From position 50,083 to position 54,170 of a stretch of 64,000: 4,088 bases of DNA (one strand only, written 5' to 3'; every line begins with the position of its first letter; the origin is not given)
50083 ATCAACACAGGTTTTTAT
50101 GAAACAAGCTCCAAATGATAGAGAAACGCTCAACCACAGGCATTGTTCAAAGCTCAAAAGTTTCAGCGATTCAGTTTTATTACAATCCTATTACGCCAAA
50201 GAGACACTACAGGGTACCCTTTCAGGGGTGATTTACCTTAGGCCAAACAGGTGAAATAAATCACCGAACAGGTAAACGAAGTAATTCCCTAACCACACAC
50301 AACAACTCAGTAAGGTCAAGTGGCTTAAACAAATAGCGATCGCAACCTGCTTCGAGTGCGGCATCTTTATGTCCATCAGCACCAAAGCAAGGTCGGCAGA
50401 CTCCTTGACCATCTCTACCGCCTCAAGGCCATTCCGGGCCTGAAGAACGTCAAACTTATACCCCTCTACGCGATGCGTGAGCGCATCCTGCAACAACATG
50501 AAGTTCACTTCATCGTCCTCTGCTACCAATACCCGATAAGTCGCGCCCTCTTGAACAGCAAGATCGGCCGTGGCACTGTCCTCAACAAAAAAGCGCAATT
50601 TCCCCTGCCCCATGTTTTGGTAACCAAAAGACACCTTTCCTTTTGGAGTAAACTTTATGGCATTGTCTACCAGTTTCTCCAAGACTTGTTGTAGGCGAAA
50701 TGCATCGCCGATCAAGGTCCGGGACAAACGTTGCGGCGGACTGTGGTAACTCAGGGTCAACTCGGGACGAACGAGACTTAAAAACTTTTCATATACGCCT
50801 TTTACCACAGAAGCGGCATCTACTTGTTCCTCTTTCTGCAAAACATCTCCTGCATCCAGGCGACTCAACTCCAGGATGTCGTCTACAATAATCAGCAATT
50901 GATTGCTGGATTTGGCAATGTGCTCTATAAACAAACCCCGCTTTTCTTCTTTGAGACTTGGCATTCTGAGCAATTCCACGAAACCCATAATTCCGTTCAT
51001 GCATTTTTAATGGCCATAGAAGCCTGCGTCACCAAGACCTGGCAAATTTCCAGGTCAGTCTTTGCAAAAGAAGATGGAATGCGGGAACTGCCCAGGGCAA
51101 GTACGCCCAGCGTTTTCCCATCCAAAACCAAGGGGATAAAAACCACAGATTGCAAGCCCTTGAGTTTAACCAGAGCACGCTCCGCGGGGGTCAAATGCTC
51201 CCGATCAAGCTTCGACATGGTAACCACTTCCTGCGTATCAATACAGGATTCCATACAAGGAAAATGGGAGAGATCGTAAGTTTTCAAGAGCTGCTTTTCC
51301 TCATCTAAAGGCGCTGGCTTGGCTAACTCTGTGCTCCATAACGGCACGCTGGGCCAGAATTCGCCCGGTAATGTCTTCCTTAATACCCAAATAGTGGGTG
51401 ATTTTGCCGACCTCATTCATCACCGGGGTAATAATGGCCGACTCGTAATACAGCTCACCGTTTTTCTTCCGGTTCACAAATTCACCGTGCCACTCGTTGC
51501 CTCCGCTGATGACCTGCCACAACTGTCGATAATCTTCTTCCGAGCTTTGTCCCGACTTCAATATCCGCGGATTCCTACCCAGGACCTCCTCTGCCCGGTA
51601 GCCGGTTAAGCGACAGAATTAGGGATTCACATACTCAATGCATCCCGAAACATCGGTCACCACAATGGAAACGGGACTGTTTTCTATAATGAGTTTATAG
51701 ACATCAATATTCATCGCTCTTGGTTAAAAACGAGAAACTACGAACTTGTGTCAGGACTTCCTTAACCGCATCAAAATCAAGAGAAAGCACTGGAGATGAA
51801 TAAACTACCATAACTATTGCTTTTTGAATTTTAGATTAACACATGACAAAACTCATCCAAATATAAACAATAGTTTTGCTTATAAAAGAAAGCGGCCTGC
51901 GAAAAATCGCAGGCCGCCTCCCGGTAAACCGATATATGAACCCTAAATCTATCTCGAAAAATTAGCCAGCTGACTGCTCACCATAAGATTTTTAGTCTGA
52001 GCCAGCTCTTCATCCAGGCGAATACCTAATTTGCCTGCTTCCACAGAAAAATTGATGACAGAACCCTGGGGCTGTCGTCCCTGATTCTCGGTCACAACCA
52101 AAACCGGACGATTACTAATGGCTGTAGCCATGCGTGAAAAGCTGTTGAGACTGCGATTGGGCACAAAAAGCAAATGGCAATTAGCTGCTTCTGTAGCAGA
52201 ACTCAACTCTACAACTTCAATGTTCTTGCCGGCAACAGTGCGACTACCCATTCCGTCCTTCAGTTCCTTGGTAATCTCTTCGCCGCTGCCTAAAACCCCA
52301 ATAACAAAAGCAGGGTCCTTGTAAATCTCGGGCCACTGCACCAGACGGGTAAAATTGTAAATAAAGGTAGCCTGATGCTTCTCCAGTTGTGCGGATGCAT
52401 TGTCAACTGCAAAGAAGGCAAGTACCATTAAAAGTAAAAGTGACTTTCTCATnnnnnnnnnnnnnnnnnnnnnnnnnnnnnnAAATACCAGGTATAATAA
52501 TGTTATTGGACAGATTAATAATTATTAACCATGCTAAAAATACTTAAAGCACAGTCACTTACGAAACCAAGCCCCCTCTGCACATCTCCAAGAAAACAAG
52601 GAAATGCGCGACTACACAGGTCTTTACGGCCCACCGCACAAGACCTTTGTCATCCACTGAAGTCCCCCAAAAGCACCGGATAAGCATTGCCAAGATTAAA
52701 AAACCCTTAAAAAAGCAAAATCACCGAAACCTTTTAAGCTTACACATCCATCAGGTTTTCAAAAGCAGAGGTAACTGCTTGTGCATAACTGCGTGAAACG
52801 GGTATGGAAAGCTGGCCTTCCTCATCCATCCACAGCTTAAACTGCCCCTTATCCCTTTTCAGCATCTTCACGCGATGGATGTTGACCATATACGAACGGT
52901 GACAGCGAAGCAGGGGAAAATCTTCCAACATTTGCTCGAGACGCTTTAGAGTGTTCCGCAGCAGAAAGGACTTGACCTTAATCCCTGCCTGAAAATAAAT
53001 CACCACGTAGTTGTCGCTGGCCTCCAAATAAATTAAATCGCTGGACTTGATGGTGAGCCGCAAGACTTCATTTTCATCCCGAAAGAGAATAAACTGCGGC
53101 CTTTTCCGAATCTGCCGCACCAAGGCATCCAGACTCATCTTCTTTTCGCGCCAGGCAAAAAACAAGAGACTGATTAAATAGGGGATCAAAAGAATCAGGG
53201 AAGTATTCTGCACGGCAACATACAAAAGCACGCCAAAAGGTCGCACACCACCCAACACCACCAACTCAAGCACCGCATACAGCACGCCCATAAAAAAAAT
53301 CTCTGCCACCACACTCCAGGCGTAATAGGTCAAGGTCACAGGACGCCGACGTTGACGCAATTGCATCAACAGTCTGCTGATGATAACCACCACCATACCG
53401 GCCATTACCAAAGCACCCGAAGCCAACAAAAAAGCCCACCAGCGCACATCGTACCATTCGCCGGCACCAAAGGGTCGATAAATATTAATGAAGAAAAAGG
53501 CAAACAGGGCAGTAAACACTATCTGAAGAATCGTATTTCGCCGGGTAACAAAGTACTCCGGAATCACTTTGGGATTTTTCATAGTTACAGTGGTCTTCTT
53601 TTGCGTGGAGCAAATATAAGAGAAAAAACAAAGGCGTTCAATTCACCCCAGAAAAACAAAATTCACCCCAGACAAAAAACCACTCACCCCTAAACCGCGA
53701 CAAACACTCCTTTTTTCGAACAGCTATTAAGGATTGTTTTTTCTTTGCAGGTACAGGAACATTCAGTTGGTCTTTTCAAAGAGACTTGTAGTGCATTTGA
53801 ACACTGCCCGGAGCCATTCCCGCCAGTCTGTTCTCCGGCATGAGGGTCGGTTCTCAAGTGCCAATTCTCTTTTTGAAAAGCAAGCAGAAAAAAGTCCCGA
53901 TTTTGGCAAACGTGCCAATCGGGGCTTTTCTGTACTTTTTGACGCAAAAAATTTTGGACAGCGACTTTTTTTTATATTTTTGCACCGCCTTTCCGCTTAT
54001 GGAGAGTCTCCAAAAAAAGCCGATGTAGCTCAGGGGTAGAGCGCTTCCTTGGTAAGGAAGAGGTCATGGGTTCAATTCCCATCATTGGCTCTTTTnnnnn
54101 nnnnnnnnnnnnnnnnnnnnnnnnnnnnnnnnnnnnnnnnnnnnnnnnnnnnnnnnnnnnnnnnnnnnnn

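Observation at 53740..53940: Unannotated rod-shaped RNA (6S-like) with its own terminator between the LytTR gene and tRNA-Thr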

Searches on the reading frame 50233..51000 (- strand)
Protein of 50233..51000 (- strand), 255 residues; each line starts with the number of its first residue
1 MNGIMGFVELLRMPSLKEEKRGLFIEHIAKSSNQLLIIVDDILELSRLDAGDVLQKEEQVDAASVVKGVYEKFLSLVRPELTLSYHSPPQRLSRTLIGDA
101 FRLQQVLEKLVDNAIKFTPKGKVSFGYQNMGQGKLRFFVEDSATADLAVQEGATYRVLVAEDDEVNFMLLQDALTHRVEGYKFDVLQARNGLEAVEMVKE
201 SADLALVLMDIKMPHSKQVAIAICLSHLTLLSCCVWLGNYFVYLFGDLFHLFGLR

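Call 31: search_protein_families(library=pfam, proteins=[window:50233-51000:-])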
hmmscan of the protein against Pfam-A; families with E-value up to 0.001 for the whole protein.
window:50233-51000:- (255 aa): 3 families
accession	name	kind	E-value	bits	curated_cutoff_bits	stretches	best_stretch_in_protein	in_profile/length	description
PF00512.31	HisKA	-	7.8e-09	35.9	26.9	1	1-51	17-66/66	His Kinase A (phospho-acceptor) domain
PF00072.30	Response_reg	-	9.3e-07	29.4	30.2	1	157-215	1-54/111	Response regulator receiver domain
PF02518.31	HATPase_c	-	0.00026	21.8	26.4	1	98-142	1-45/111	Histidine kinase-, DNA gyrase B-, and HSP90-like ATPase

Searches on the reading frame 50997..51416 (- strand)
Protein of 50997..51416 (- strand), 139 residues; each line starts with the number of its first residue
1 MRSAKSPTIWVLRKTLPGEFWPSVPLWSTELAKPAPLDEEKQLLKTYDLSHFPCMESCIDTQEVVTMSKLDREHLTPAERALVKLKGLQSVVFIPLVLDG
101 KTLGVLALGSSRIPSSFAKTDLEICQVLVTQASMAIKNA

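Call 31: search_protein_families(library=pfam, proteins=[window:50997-51416:-])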
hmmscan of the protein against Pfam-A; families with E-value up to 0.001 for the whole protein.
window:50997-51416:- (139 aa): 3 families
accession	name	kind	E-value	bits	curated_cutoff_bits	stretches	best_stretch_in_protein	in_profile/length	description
PF13185.12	GAF_2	-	2e-08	35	28.6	1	53-136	56-135/136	GAF domain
PF01590.32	GAF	-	3.8e-08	34.4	22.4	1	57-136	57-133/133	GAF domain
PF13492.12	GAF_3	-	1.7e-06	28.9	27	1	58-138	60-129/129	GAF domain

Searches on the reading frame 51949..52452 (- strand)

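Call 31: search_protein_families(library=pfam, proteins=[window:51949-52452:-])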
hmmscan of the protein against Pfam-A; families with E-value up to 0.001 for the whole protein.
window:51949-52452:- (167 aa): 1 family
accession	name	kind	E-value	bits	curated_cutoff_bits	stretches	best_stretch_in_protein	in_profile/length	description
PF13689.11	DUF4154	-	2.3e-29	102.8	24.9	1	26-166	3-142/143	YfiR/HmsC-like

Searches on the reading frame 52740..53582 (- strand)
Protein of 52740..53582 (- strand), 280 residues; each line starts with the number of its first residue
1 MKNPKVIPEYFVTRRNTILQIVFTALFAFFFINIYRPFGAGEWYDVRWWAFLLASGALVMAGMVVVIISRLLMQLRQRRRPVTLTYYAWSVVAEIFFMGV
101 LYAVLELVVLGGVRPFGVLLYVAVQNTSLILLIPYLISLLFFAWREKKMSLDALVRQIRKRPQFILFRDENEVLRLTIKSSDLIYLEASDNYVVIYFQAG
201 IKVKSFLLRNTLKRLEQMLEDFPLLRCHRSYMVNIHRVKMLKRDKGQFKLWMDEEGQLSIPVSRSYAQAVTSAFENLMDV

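Call 19: search_protein_families(library=pfam, proteins=[window:52740-53582:-])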
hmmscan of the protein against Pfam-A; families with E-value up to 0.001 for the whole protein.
window:52740-53582:- (280 aa): 1 family
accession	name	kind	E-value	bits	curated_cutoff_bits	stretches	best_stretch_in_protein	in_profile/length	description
PF04397.21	LytTR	-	4.6e-20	72.1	22.6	1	177-273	5-96/98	LytTr DNA-binding domain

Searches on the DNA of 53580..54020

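Call 5: search_rna_families(source=window, start=53580, end=54020, threshold=evalue, max_evalue=10, show_alignments=4)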
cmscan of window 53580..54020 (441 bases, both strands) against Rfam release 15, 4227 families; matches with E-value up to 10: 10.
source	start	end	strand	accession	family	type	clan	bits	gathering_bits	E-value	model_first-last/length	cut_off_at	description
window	53859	53973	+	RF01770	rimP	Cis-reg; leader;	-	23.6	47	0.13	1-102/102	no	Gammaprotebacteria rimP leader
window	53878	53981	+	RF00242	ctRNA_pT181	Gene; antisense;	-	20.3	56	3.8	1-94/94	no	ctRNA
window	53879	53985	-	RF01264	snR83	Gene; snRNA; snoRNA; HACA-box;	CL00023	16.9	75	0.13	1-308/308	no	Small nucleolar RNA snR83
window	53875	53940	+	RF03650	mir-1290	Gene; miRNA;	-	16.9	82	1.4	1-76/76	no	mir-1290 microRNA precursor family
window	53825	53886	+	RF03331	mir-247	Gene; miRNA;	-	14.8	70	2.8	1-89/89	no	mir-247 microRNA precursor family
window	53875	53940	-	RF04343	Plastid-psbA-2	Cis-reg;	CL00153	14.8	55.8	6.7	1-60/60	no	Plastid-psbA-2 3UTR RNA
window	53864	53952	+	RF00264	SNORA64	Gene; snRNA; snoRNA; HACA-box;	CL00041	14.4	35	1.6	1-133/133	no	Small nucleolar RNA SNORA64/SNORA10 family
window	53768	53817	-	RF01085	TLS-PK4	Cis-reg;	-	13.2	80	2.9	1-118/118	no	Pseudoknot of tRNA-like structure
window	53880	53931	-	RF00489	ctRNA_p42d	Gene; antisense;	-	13.1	50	10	1-46/46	no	ctRNA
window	53889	53930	-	RF01705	Flavo-1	Gene; sRNA;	-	12.8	42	10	1-76/76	no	Flavo-1 RNA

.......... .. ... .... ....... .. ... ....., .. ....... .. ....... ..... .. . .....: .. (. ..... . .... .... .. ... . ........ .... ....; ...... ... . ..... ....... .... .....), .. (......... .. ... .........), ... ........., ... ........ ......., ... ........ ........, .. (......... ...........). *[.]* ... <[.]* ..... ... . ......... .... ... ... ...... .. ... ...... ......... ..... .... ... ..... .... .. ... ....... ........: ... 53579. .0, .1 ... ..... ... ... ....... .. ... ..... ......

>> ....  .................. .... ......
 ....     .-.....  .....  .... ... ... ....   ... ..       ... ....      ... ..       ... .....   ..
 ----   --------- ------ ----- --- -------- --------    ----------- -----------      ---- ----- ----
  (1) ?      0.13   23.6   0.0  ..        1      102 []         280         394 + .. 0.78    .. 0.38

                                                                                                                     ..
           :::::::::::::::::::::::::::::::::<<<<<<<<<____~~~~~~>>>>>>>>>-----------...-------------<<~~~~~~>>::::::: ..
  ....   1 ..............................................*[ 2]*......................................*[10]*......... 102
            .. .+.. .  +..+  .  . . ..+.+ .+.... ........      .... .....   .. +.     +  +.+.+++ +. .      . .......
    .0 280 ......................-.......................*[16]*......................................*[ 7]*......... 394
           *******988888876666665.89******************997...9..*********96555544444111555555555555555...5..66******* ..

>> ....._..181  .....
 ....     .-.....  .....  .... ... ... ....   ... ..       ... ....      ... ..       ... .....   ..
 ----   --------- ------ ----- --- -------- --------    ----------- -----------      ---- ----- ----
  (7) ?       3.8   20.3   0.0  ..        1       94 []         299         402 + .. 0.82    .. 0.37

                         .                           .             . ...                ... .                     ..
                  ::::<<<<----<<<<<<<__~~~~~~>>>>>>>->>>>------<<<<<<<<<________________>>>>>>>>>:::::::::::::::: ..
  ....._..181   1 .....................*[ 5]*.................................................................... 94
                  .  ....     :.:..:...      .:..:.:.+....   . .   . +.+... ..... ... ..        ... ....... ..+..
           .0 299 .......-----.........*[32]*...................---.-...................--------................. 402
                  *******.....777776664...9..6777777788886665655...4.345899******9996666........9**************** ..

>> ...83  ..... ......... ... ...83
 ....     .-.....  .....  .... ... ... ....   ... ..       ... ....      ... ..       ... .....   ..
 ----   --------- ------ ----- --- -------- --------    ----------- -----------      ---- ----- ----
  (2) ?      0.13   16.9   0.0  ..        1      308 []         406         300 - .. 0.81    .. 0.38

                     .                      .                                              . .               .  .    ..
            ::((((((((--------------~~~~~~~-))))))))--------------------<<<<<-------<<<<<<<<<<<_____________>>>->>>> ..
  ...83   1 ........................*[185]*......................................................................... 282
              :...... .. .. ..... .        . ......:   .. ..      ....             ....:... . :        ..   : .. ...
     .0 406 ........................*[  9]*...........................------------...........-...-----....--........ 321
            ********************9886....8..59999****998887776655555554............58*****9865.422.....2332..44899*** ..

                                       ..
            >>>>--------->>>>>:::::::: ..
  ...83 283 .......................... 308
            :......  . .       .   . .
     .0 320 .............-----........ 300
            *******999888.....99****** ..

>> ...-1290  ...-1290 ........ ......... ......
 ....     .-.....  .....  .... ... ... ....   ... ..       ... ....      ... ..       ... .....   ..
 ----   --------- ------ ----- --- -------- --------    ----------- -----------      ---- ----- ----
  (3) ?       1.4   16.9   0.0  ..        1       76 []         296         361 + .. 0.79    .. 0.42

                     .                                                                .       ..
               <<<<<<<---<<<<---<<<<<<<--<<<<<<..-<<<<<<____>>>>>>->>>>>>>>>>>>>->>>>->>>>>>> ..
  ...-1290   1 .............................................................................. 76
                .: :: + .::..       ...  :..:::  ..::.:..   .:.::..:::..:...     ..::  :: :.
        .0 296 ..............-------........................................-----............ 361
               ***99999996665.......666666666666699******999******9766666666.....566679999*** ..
